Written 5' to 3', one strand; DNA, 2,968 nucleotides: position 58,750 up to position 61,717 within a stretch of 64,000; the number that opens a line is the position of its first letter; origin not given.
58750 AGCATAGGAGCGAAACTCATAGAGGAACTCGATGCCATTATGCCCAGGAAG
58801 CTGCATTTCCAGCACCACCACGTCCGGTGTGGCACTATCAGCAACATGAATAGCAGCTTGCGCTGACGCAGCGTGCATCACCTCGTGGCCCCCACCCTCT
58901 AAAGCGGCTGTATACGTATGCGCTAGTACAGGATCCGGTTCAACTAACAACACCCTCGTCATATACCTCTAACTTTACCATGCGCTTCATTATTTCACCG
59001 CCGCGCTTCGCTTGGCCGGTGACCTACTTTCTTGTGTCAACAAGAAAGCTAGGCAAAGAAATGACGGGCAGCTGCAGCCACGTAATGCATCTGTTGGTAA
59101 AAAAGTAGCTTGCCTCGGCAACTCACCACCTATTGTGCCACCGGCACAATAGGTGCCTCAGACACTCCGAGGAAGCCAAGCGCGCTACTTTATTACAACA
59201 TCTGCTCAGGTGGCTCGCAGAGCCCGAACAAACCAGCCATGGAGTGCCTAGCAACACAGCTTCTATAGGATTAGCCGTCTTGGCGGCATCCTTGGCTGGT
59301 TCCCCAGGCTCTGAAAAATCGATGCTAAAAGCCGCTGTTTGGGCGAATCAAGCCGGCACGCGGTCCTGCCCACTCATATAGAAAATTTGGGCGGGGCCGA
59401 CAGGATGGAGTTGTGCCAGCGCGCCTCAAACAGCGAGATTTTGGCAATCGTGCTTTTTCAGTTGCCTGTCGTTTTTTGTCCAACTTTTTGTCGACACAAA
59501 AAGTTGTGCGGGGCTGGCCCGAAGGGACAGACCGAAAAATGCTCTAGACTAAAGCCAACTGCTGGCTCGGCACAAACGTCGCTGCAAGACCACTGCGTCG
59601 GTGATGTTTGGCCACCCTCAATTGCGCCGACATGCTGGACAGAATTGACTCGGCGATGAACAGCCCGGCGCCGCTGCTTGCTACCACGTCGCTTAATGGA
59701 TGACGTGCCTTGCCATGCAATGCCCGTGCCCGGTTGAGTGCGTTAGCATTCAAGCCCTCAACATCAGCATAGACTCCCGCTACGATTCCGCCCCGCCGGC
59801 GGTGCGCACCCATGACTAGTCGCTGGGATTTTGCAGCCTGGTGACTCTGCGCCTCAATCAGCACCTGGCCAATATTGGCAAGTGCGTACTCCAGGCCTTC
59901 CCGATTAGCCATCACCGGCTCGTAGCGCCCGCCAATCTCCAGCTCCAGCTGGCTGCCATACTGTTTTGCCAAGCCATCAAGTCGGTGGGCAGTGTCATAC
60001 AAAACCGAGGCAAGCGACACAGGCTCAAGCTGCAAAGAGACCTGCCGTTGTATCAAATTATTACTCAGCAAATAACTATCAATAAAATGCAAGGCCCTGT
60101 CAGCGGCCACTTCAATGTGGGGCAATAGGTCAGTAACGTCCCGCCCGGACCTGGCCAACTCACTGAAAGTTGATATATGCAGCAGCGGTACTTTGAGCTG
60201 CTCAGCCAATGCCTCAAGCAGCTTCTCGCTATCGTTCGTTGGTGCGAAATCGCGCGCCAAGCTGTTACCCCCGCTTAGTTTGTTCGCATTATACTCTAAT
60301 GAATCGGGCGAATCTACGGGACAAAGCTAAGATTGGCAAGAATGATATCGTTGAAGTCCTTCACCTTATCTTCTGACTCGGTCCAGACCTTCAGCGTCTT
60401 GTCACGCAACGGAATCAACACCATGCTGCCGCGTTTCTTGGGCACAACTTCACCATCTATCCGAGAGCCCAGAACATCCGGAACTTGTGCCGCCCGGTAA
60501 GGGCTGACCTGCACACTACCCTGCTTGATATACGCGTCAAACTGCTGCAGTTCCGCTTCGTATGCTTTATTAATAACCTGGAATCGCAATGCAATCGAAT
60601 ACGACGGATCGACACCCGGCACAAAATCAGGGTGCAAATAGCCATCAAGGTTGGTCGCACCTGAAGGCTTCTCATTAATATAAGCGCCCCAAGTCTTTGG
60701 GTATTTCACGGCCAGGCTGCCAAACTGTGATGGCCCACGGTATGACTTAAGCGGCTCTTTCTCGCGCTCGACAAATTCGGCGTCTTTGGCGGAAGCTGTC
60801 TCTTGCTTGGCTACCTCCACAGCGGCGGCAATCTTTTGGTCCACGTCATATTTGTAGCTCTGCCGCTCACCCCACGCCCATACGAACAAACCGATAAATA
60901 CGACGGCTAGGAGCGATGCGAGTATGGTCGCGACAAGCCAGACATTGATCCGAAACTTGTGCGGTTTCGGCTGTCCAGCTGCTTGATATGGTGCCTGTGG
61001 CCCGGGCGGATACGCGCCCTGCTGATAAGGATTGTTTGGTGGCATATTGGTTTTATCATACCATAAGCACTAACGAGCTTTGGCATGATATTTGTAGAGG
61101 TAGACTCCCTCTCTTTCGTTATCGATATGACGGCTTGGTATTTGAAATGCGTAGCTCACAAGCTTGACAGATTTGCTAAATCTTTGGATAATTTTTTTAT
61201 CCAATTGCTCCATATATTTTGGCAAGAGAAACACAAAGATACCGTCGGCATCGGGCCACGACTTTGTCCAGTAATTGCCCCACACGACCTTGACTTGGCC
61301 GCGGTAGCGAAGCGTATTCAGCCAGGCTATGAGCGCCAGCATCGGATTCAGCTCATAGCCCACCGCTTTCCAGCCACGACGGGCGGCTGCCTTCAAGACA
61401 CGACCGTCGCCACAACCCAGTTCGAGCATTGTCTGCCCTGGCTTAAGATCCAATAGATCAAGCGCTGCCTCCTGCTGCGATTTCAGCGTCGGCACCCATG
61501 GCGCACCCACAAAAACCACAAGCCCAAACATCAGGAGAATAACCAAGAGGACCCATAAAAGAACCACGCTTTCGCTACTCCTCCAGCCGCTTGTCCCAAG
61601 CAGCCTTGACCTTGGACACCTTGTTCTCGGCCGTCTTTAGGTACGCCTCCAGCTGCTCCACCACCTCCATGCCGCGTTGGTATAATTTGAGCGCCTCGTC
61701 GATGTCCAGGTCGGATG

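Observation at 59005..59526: Head-to-head pair of family-2 elements splits a histidine-kinase-like / response-regulator gene pair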

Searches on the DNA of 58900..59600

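Call 25: search_rna_families(source=window, start=58900, end=59600, threshold=evalue, max_evalue=10, show_alignments=3)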
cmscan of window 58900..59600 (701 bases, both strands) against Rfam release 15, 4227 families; matches with E-value up to 10: 6.
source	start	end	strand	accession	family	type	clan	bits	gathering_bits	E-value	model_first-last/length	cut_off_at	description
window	59113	59159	-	RF01534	TB10Cs4H4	Gene; snRNA; snoRNA; HACA-box;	-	21.7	50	0.086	1-66/66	no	Trypanosomatid snoRNA TB10Cs4H4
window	59219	59310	-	RF00645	MIR169_2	Gene; miRNA;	CL00098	21.6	50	0.0052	1-118/118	no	MIR169_2 microRNA precursor family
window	59213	59318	-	RF03807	mir-4890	Gene; miRNA;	-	16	100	2.2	1-91/91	no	mir-4890 microRNA precursor family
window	59125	59157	-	RF00833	mir-70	Gene; miRNA;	-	15.4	90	8.1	1-79/79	no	mir-70 microRNA precursor family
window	58984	59071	+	RF00814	mir-316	Gene; miRNA;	-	15.2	80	7.6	1-91/91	no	mir-316 microRNA precursor family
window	58997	59112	+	RF02180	ST7-AS1_2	Gene; lncRNA;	-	12.5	50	4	1-110/110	no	ST7 antisense RNA 1 conserved region 2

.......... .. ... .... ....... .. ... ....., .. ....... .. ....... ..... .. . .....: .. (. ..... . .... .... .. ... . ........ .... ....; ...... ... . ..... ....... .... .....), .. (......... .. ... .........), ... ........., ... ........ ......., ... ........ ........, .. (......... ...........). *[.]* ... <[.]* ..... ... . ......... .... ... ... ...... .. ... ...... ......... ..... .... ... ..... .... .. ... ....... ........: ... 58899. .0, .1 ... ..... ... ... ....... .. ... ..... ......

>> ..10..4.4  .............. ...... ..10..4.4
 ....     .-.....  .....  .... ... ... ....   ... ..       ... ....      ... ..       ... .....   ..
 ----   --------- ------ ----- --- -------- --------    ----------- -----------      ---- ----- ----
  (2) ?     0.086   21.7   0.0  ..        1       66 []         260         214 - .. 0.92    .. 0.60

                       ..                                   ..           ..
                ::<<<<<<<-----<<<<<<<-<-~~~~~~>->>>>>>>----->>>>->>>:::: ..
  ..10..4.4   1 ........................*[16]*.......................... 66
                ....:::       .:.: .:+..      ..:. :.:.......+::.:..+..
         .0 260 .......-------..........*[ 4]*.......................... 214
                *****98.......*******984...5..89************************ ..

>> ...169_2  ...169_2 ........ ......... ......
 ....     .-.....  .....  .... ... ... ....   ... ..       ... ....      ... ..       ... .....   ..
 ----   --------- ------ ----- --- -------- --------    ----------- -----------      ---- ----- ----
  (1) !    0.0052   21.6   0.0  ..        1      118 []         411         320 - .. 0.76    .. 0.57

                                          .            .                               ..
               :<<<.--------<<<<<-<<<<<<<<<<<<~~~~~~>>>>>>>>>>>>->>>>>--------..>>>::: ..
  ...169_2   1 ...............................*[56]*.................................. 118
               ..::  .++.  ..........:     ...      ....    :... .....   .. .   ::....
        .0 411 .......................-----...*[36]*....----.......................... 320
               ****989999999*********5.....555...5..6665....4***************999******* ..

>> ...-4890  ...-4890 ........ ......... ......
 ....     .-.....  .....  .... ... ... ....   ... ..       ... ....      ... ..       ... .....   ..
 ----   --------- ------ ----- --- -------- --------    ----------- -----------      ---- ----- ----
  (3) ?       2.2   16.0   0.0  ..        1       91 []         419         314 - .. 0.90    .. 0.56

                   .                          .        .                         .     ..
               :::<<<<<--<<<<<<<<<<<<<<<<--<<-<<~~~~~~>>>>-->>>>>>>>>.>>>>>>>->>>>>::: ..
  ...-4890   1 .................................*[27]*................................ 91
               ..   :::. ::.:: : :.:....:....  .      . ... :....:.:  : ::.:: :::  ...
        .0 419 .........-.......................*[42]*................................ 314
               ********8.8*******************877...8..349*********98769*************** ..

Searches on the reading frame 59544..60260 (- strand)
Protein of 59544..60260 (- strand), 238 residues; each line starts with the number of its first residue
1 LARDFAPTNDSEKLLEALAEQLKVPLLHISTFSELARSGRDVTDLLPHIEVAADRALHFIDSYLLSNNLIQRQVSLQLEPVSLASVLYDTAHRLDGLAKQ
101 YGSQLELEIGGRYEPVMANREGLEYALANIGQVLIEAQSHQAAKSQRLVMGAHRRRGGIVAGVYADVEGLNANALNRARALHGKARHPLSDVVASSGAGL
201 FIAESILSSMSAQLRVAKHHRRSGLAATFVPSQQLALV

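Call 12: search_protein_families(library=pfam, proteins=[window:59544-60260:-], max_evalue=0.01)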
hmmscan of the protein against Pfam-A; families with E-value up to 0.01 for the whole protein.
window:59544-60260:- (238 aa): 0 families

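Call 34: find_homologous_proteins(query=window:59547-60260:-)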
Query window:59547-60260:- (238 aa): 326 proteins with E <= 0.001 among 1781 candidates; the best 120 are listed.
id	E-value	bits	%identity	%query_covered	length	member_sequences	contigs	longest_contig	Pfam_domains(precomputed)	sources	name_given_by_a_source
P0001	4.1e-144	496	100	100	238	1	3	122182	-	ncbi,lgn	-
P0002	1.6e-67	246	58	95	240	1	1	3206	-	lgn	-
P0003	6.1e-66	240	55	95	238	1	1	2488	-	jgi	jgi:hypothetical protein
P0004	2.7e-65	238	56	95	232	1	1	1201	-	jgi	jgi:hypothetical protein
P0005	4.5e-65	238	53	97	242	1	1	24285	-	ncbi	-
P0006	8.3e-65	237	53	95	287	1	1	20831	-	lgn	-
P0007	8.8e-65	237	52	98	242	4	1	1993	-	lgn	-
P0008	1.8e-62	229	52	100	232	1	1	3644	-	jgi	jgi:hypothetical protein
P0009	1.3e-61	226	50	97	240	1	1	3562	-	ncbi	-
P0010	5.6e-61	224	50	98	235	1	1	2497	-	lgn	-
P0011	9.7e-61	223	51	95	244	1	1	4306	-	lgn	-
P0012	1.2e-60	223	53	99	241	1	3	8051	-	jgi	jgi:hypothetical protein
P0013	2.7e-60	222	50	97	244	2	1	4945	-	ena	-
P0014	3.1e-60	222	52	95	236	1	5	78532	-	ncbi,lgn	-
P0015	3.4e-60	222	51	97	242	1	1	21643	-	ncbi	-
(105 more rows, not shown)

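Call 35: find_encoding_contigs(protein=P0001, flank=4000, max_places=6)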
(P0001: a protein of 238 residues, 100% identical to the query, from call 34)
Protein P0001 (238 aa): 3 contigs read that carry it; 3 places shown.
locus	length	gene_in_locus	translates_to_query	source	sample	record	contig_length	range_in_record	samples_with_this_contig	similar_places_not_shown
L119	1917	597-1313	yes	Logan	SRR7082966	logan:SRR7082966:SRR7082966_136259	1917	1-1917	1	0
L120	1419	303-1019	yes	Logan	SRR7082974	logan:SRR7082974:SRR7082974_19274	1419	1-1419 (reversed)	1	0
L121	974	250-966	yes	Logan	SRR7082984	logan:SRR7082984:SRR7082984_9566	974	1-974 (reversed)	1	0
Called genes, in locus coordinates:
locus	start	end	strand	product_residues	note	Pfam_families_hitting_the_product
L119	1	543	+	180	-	?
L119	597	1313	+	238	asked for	-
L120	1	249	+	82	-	?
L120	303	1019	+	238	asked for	-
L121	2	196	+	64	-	?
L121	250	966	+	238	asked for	-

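Call 36: find_encoding_contigs(protein=P0005, flank=4000, max_places=3)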
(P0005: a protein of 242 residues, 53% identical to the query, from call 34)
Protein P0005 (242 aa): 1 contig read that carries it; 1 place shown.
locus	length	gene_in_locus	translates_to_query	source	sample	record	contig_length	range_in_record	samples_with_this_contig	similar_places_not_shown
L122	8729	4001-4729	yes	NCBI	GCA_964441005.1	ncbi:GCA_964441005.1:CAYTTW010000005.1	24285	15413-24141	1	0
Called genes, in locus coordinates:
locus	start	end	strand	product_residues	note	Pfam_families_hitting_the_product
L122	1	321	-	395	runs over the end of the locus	PF01170:UPF0020 (weak), PF01555:N6_N4_Mtase (weak), PF13847:Methyltransf_31 (weak)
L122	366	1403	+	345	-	PF03706:LPG_synthase_TM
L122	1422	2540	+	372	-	PF13742:tRNA_anti_2, PF02601:Exonuc_VII_L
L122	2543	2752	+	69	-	PF02609:Exonuc_VII_S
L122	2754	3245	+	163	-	PF13489:Methyltransf_23 (weak)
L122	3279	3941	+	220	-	-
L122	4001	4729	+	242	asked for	-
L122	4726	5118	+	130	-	PF00072:Response_reg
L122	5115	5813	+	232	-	PF11967:RecO_N, PF02565:RecO_C (weak)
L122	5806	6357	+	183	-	PF02525:Flavodoxin_2, PF03358:FMN_red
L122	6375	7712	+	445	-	PF00587:tRNA-synt_2b, PF03129:HGTP_anticodon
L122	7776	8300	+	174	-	-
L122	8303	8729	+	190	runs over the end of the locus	?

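Call 37: find_encoding_contigs(protein=P0014, flank=4000, max_places=3)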
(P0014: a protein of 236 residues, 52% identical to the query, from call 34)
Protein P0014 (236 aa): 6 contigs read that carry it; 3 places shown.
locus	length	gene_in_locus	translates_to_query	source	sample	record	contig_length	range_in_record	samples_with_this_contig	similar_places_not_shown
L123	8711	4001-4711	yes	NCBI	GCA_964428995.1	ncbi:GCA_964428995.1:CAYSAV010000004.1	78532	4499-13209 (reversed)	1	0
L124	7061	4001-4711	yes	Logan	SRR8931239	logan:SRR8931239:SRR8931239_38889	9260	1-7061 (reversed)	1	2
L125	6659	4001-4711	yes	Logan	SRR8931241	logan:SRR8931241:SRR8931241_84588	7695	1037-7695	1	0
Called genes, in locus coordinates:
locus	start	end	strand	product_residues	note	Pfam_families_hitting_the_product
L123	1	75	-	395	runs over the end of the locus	PF01170:UPF0020 (weak), PF01555:N6_N4_Mtase (faint)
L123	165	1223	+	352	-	PF03706:LPG_synthase_TM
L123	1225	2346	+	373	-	PF13742:tRNA_anti_2, PF01336:tRNA_anti-codon (faint), PF02601:Exonuc_VII_L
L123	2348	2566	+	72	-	PF02609:Exonuc_VII_S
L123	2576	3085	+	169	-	-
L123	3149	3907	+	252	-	-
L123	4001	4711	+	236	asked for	-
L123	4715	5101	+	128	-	PF00072:Response_reg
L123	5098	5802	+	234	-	PF11967:RecO_N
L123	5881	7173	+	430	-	PF00587:tRNA-synt_2b, PF03129:HGTP_anticodon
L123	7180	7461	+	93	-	-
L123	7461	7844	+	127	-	-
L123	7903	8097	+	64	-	PF04024:PspC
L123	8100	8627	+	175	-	PF00300:His_Phos_1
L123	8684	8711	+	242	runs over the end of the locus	PF03358:FMN_red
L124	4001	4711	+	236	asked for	-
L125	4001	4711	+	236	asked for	-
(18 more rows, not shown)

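Call 42: find_encoding_contigs(protein=P0002, flank=4000, max_places=3)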
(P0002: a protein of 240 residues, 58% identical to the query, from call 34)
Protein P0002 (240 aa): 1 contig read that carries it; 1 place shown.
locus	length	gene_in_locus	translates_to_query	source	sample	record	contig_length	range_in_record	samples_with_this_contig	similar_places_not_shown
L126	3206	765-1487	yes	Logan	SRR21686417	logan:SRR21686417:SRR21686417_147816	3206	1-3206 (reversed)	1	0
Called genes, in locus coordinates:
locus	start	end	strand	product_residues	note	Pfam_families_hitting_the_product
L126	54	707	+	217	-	-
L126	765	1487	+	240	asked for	-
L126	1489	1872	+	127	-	PF00072:Response_reg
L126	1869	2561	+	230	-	PF11967:RecO_N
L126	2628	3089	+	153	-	-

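Call 76: search_solved_structures(query=A2, max_evalue=1, show_alignments=1)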
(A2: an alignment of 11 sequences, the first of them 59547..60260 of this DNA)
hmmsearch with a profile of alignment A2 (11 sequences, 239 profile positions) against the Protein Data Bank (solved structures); distinct sequences matched with E-value up to 1: 12.
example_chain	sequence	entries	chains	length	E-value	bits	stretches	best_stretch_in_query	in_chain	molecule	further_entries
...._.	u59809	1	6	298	5.8e-05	25.9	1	6-132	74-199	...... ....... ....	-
4biu_A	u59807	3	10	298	0.00052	22.7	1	6-132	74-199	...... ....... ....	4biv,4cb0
4biw_A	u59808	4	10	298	0.00069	22.4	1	9-132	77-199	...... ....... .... | Sensor histidine kinase CpxA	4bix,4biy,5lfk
6qrj_A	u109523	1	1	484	0.0022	20.7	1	16-130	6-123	Hybrid kinase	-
5ukv_A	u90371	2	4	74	0.0038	19.9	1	4-70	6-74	ATP-binding protein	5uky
3jz3_A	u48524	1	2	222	0.02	17.6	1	18-111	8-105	Sensor protein qseC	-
9rcc_A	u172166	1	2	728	0.031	16.9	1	8-83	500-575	Bacteriophytochrome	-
9eut_A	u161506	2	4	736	0.031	16.9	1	8-83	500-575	Bacteriophytochrome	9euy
7upo_C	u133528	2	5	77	0.43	13.2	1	11-66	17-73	DHT03 protein C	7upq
3sf6_A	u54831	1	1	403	0.46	13.1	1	52-134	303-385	Glutaryl-CoA dehydrogenase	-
8zdj_M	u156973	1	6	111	0.69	12.5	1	155-206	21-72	Stopper Protein (gp10)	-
8zdl_M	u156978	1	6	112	0.71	12.5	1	155-206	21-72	Stopper Protein (gp10)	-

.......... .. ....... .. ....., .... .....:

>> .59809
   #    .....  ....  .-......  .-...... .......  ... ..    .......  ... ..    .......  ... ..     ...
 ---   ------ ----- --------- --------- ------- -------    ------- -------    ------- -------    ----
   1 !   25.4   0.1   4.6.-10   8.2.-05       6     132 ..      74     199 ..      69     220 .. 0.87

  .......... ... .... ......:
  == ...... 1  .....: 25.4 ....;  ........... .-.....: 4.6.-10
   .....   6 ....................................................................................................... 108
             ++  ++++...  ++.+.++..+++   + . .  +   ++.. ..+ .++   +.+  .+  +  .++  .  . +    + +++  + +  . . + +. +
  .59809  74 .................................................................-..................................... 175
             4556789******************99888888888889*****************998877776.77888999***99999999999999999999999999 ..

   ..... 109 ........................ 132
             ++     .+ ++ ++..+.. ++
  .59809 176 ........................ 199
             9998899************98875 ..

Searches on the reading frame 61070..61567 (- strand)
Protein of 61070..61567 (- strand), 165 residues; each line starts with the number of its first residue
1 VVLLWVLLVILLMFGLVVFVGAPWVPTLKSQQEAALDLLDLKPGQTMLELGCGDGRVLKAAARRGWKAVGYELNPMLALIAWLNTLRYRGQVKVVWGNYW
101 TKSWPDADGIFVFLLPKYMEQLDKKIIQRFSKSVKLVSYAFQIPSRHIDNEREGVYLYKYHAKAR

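Call 12: search_protein_families(library=pfam, proteins=[window:61070-61567:-], max_evalue=0.01)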
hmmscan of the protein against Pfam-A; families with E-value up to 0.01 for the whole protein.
window:61070-61567:- (165 aa): 5 families
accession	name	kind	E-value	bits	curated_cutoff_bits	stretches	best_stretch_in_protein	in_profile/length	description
PF13489.12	Methyltransf_23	-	5.8e-07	29.8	27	1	39-89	17-68/164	Methyltransferase domain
PF02353.26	CMAS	-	3.4e-05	23.7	27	1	33-70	52-90/273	Mycolic acid cyclopropane synthetase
PF13649.12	Methyltransf_25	-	0.00026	22.1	27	1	48-130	2-89/97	Methyltransferase domain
PF08242.18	Methyltransf_12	-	0.0013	19.9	30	1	48-88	1-43/98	Methyltransferase domain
PF08241.18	Methyltransf_11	-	0.0025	18.8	21.2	1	48-86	1-39/95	Methyltransferase domain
